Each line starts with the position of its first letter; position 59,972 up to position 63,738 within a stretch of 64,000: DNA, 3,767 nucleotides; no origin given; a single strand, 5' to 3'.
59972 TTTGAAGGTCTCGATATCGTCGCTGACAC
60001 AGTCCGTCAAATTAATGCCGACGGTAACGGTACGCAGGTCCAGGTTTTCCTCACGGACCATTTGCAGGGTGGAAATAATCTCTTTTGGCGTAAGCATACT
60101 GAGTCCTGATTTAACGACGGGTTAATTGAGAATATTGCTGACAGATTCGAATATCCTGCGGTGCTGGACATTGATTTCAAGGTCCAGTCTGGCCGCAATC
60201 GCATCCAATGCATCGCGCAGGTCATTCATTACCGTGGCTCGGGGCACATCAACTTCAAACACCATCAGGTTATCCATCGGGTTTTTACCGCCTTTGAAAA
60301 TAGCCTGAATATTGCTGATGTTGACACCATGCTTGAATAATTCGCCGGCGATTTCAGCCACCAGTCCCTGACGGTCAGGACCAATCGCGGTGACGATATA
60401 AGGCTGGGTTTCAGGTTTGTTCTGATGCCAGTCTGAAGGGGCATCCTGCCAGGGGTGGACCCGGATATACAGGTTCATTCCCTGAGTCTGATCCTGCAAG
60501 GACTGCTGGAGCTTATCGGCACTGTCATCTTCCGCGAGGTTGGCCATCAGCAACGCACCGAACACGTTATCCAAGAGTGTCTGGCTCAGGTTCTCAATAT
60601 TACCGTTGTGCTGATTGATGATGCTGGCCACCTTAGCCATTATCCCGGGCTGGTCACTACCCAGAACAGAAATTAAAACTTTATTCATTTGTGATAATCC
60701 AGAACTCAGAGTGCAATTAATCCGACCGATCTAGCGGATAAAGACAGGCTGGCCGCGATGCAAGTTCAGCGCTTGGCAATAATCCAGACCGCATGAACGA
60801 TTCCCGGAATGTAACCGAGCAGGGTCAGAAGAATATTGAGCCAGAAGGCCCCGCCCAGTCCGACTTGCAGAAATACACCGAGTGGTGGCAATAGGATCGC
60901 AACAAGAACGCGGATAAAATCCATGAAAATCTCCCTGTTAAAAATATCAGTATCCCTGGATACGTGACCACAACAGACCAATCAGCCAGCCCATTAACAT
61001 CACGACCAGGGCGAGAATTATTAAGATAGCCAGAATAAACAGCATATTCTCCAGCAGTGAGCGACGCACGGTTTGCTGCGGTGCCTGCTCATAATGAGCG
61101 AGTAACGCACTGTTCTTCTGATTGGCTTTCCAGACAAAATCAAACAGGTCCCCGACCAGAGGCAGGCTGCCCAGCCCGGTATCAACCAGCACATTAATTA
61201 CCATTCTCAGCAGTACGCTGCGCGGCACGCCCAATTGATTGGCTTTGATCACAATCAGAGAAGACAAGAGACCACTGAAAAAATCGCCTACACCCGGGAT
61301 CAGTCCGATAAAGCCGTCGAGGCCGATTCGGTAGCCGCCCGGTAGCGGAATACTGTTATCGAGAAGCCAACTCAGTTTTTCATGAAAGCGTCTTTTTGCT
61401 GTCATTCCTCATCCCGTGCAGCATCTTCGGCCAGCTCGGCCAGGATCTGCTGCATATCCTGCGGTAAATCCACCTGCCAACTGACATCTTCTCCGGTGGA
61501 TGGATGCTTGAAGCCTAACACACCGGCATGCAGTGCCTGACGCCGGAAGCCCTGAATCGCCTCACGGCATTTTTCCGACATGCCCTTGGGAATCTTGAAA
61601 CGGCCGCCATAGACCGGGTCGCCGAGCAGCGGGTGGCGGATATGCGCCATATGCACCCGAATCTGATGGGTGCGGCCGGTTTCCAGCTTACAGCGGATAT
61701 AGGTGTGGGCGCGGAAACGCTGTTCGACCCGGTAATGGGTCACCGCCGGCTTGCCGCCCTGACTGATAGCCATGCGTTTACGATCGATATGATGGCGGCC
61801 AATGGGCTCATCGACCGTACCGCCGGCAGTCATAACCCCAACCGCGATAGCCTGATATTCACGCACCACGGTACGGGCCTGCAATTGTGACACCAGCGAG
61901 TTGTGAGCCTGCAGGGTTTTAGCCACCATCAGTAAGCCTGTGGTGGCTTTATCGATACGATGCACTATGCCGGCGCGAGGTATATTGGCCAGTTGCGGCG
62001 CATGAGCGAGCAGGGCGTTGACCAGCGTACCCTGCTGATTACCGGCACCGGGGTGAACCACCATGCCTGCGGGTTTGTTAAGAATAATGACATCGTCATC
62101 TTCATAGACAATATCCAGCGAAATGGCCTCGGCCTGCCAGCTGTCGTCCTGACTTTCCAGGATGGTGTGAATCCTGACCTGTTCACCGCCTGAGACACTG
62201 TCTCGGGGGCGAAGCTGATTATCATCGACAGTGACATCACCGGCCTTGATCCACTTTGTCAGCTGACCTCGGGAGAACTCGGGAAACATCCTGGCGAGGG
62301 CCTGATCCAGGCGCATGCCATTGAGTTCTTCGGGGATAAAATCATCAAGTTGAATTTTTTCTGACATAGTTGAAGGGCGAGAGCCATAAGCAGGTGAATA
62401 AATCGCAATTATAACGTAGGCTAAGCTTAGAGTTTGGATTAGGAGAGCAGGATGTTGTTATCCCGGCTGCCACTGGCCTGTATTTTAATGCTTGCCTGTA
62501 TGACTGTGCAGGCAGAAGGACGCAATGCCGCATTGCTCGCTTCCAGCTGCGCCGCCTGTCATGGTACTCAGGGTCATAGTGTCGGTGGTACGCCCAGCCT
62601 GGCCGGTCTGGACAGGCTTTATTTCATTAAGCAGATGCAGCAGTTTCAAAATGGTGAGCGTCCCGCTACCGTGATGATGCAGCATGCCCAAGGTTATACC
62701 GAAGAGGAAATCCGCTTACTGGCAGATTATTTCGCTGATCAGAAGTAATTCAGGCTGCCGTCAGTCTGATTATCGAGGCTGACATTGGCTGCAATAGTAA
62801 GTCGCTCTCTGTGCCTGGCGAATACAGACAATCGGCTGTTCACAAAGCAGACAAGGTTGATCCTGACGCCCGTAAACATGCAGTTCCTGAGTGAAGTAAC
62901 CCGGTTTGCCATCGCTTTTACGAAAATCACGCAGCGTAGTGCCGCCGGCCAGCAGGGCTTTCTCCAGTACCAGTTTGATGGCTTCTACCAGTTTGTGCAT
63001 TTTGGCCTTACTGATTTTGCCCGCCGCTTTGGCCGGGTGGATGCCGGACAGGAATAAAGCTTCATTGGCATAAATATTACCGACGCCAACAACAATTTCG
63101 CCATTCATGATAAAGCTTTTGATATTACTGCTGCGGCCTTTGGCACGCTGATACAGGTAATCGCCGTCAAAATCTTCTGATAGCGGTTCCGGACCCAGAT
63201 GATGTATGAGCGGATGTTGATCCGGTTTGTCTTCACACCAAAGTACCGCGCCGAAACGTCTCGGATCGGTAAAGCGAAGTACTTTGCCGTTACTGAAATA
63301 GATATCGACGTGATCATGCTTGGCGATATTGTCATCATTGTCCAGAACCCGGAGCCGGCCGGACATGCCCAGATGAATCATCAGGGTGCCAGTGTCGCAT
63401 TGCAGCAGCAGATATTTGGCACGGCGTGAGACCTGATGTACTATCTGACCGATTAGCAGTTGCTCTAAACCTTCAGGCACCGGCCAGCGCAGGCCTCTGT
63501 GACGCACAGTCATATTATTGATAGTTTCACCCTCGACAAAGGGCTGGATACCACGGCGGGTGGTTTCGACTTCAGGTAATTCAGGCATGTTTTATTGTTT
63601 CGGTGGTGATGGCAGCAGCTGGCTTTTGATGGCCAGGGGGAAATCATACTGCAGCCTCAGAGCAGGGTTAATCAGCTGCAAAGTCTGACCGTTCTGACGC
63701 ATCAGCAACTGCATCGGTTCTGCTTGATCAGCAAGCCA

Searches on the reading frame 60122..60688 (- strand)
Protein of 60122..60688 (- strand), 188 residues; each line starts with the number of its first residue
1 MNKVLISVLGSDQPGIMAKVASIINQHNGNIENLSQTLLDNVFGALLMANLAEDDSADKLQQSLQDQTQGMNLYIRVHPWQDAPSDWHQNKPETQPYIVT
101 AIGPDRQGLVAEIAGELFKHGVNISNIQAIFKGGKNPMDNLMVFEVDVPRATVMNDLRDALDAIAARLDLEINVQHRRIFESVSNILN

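Call 57: search_protein_families(library=pfam, proteins=[window:60122-60688:-], max_evalue=0.0001)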
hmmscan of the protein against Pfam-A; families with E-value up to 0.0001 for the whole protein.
window:60122-60688:- (188 aa): 5 families
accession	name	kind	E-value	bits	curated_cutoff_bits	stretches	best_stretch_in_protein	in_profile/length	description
PF13740.12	ACT_6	-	6.7e-19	68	23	2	4-77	3-75/76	ACT domain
PF01842.31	ACT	-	1.9e-13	50.4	27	1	5-37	2-34/66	ACT domain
PF13291.12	ACT_4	-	8e-09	36.5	27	0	4-38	7-41/80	ACT domain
PF22629.2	ACT_AHAS_ss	-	2.1e-06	28.3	27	0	6-39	1-34/67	AHAS small subunit-like ACT domain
PF21086.3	ACT_PSP_2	-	7.6e-05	23.1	24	0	110-174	17-76/77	ACT domain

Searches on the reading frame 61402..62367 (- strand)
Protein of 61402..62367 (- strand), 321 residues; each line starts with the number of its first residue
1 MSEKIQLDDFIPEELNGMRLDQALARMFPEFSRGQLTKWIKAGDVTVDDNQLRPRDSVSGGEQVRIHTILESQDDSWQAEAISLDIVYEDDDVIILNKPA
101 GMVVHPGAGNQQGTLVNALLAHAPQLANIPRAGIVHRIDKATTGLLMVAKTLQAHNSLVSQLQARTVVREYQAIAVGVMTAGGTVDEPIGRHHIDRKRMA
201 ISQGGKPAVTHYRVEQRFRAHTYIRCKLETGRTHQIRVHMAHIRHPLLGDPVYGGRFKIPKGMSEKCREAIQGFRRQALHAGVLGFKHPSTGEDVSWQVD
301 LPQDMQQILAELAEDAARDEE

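Call 57: search_protein_families(library=pfam, proteins=[window:61402-62367:-], max_evalue=0.0001)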
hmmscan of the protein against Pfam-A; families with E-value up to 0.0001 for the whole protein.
window:61402-62367:- (321 aa): 2 families
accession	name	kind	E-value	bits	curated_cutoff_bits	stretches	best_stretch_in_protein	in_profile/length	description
PF00849.27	PseudoU_synth_2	-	1.1e-34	120.3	26.8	1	92-242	1-152/152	RNA pseudouridylate synthase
PF01479.30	S4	-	2.3e-07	30.9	22.8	1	18-64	1-48/48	S4 domain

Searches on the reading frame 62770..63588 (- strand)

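Call 57: search_protein_families(library=pfam, proteins=[window:62770-63588:-], max_evalue=0.0001)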
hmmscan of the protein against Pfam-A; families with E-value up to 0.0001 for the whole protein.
window:62770-63588:- (272 aa): 3 families
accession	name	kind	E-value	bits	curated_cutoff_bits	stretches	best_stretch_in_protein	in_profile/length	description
PF01149.29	Fapy_DNA_glyco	-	2.8e-38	131.6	25.5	1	1-115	1-117/117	Formamidopyrimidine-DNA glycosylase N-terminal domain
PF06831.19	H2TH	-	1.2e-26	93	34.7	1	131-221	1-91/93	Formamidopyrimidine-DNA glycosylase H2TH domain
PF06827.20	zf-FPG_IleRS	-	3.8e-06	27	21.3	1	244-272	2-30/30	Zinc finger found in FPG and IleRS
